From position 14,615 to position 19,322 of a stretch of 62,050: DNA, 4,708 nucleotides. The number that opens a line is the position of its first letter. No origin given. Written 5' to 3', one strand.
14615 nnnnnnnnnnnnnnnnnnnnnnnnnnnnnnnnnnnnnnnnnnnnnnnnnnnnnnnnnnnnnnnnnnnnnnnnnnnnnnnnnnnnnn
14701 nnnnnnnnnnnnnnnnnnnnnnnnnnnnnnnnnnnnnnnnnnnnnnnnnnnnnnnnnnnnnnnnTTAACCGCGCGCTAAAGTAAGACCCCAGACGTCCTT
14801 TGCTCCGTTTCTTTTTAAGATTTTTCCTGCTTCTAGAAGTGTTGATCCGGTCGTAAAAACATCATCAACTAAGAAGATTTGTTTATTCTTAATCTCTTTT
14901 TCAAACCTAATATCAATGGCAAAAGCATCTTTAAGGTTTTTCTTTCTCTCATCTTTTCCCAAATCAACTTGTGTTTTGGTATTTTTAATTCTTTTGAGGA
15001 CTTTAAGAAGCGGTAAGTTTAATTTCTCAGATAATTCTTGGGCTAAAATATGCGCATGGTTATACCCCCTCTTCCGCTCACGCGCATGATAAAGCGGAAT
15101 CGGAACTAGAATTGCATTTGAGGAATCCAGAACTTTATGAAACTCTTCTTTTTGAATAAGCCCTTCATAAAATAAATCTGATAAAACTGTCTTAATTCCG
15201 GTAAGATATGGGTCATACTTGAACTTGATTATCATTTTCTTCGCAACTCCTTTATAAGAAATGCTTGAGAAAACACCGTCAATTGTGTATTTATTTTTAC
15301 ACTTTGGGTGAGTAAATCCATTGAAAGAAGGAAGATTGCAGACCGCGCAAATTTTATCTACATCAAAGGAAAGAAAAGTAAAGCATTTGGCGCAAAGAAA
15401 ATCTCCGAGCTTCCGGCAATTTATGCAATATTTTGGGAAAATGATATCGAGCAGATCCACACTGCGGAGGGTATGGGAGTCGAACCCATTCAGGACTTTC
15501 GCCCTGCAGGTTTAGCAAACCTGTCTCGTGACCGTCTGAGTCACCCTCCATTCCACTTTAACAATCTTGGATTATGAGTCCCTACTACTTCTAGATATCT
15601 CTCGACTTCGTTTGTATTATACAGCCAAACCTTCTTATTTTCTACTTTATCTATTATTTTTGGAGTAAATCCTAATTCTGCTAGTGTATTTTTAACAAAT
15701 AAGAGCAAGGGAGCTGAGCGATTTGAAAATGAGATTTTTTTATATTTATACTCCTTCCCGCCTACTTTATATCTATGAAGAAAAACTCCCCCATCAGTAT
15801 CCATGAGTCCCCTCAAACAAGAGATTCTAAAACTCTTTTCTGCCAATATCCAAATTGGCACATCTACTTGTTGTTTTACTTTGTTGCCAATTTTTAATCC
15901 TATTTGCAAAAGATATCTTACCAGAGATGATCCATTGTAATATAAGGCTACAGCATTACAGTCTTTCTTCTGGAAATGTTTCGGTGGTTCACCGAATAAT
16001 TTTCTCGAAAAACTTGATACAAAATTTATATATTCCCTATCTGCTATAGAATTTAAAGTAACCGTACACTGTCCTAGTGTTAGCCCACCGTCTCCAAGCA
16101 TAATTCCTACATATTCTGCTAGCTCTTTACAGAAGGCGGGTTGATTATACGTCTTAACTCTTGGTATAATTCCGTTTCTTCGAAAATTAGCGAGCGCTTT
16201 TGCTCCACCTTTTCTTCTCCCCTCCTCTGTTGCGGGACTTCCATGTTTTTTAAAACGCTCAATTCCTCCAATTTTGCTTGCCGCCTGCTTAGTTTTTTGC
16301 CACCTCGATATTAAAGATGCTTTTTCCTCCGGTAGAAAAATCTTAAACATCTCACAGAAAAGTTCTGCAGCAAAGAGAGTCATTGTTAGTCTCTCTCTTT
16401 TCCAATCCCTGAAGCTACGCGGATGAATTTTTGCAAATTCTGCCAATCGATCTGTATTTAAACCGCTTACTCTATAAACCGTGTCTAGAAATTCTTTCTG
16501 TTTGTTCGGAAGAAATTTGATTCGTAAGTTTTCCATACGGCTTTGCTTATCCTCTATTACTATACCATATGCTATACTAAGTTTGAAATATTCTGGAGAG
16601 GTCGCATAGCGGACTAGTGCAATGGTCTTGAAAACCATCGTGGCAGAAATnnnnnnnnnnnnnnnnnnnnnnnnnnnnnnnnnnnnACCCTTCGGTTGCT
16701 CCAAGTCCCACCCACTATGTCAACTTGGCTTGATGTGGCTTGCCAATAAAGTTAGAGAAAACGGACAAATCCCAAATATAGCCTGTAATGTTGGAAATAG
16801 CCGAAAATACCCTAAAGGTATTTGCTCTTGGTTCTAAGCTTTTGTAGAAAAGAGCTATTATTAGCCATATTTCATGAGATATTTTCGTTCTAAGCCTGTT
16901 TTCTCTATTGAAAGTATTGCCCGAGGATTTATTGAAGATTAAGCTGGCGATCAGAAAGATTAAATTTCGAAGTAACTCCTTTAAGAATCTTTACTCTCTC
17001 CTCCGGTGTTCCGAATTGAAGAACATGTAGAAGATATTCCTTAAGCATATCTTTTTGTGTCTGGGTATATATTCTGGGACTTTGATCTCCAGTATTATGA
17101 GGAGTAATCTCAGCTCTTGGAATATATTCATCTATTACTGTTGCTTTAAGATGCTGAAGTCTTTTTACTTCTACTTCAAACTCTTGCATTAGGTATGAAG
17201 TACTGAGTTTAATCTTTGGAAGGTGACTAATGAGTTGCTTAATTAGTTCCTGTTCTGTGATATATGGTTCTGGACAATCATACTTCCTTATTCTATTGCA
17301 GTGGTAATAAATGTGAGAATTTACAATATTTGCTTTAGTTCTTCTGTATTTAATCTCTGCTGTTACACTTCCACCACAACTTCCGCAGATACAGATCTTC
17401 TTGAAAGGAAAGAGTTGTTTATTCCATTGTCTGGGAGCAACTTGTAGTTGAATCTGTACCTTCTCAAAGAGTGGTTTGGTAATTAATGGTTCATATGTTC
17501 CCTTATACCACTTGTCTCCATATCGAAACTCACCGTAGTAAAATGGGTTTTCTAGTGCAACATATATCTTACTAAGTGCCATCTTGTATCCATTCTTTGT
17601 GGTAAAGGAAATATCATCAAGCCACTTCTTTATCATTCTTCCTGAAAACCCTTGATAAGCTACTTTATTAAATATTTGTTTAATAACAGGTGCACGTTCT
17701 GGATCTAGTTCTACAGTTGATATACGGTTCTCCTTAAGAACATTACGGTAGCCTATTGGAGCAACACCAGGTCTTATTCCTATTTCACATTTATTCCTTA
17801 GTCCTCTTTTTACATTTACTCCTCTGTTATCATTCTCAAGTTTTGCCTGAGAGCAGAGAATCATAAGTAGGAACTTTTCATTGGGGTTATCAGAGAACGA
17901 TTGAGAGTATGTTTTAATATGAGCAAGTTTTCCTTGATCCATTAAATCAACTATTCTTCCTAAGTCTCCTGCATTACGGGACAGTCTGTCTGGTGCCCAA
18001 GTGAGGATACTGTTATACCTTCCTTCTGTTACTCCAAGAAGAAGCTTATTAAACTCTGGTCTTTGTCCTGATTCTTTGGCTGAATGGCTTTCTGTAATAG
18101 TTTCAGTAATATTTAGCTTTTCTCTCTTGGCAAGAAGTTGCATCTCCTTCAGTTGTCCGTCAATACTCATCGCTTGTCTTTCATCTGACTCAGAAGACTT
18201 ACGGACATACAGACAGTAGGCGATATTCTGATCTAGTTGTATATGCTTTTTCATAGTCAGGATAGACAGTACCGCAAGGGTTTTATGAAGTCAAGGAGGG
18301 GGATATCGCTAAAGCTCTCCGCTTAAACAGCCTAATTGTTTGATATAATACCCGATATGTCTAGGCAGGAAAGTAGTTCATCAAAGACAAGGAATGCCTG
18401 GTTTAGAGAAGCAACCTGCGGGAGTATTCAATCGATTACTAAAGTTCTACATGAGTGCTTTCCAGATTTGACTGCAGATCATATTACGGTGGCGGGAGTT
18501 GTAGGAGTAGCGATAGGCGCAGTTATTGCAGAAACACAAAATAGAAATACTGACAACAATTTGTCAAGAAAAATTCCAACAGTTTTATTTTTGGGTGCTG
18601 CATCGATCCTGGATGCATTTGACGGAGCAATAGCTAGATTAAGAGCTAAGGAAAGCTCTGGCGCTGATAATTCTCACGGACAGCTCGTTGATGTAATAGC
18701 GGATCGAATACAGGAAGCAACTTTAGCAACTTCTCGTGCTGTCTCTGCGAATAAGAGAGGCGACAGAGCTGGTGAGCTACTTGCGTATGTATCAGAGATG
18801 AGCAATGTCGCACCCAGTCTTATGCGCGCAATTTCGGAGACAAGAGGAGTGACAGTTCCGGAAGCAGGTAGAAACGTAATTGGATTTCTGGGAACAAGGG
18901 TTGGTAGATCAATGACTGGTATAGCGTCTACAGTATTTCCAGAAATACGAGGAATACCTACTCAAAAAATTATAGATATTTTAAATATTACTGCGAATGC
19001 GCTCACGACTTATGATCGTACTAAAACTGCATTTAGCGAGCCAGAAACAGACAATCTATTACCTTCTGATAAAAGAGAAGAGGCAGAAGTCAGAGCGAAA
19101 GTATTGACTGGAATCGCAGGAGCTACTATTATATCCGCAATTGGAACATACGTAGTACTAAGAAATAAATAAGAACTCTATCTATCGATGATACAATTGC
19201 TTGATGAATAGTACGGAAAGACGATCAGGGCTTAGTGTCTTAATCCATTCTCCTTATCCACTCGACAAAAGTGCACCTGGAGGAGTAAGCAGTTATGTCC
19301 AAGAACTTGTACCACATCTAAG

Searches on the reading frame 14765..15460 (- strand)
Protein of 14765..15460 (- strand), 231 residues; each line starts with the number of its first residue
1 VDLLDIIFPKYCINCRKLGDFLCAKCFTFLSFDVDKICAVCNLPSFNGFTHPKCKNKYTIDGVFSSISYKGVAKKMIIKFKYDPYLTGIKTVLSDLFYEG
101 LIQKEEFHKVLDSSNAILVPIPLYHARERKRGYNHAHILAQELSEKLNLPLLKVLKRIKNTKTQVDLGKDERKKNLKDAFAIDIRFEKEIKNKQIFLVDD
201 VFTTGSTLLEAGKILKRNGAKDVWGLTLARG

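Call 63: search_protein_families(library=pfam, proteins=[window:14765-15460:-], max_evalue=0.01)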
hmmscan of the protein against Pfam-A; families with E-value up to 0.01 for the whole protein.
window:14765-15460:- (231 aa): 3 families
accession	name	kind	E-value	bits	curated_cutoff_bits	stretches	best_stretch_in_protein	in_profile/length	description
PF00156.33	Pribosyltran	-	1.1e-09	38.3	26.3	1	138-223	42-118/158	Phosphoribosyl transferase domain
PF18912.6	DZR_2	-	8.3e-07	29.2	27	1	3-50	1-51/56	Double zinc ribbon domain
PF14681.12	UPRTase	-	0.0092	15.9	27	0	181-221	109-149/206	Uracil phosphoribosyltransferase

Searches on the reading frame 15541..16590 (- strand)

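Call 63: search_protein_families(library=pfam, proteins=[window:15541-16590:-], max_evalue=0.01)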
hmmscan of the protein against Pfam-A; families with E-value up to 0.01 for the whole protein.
window:15541-16590:- (349 aa): 1 family
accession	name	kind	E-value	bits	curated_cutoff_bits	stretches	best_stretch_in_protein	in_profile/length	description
PF14528.11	LAGLIDADG_3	-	6e-08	33.3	22.5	1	256-337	4-82/82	LAGLIDADG-like domain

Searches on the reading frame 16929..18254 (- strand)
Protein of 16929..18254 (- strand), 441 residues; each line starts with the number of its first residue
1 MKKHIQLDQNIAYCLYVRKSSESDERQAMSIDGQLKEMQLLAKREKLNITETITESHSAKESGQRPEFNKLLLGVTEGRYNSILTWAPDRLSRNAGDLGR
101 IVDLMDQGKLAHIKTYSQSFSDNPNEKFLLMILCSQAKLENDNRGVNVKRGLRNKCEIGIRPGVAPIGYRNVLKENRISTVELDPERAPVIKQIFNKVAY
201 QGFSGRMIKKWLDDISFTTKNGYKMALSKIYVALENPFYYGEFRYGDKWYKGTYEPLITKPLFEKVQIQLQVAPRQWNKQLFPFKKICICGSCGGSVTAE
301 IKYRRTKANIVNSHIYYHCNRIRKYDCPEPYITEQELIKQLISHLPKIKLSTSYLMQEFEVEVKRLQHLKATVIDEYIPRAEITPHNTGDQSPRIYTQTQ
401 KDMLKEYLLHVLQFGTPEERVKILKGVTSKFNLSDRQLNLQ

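Call 3: search_protein_families(library=pfam, proteins=[window:16929-18254:-], max_evalue=0.01)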
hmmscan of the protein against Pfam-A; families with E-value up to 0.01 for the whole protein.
window:16929-18254:- (441 aa): 3 families
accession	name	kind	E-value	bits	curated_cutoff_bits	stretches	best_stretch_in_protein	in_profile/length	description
PF00239.26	Resolvase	-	1e-18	68.3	23.3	1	15-155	3-139/145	Resolvase, N terminal domain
PF07508.19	Recombinase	-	3e-14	53.5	21.1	1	185-270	1-99/102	Recombinase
PF13408.12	Zn_ribbon_recom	-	1.9e-07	31.8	25.3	1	283-343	1-55/58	Recombinase zinc beta ribbon domain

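Call 86: search_protein_families(library=phrogs, proteins=[window:16929-18254:-], max_evalue=0.001)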
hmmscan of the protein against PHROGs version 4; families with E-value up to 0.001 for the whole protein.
window:16929-18254:- (441 aa): 2 families
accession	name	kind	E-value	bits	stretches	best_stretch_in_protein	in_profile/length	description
phrog_95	-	integration and excision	4.8e-56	191.6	1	7-369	84-459/651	integrase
phrog_125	-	DNA, RNA and nucleotide metabolism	5.8e-17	63.1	1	9-234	18-200/254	DNA invertase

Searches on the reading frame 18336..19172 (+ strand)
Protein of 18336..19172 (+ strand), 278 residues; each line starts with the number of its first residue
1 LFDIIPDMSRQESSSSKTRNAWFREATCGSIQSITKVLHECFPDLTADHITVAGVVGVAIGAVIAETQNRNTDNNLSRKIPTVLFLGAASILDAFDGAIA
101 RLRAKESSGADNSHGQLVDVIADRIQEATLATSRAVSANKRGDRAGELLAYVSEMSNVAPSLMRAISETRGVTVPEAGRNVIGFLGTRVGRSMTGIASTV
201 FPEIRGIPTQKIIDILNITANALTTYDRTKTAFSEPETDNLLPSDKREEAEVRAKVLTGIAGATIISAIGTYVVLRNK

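Call 3: search_protein_families(library=pfam, proteins=[window:18336-19172:+], max_evalue=0.01)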
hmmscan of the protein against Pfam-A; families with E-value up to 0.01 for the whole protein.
window:18336-19172:+ (278 aa): 1 family
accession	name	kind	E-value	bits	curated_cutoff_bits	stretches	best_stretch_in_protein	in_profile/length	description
PF01066.26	CDP-OH_P_transf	-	8.2e-07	30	22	1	46-170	3-109/152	CDP-alcohol phosphatidyltransferase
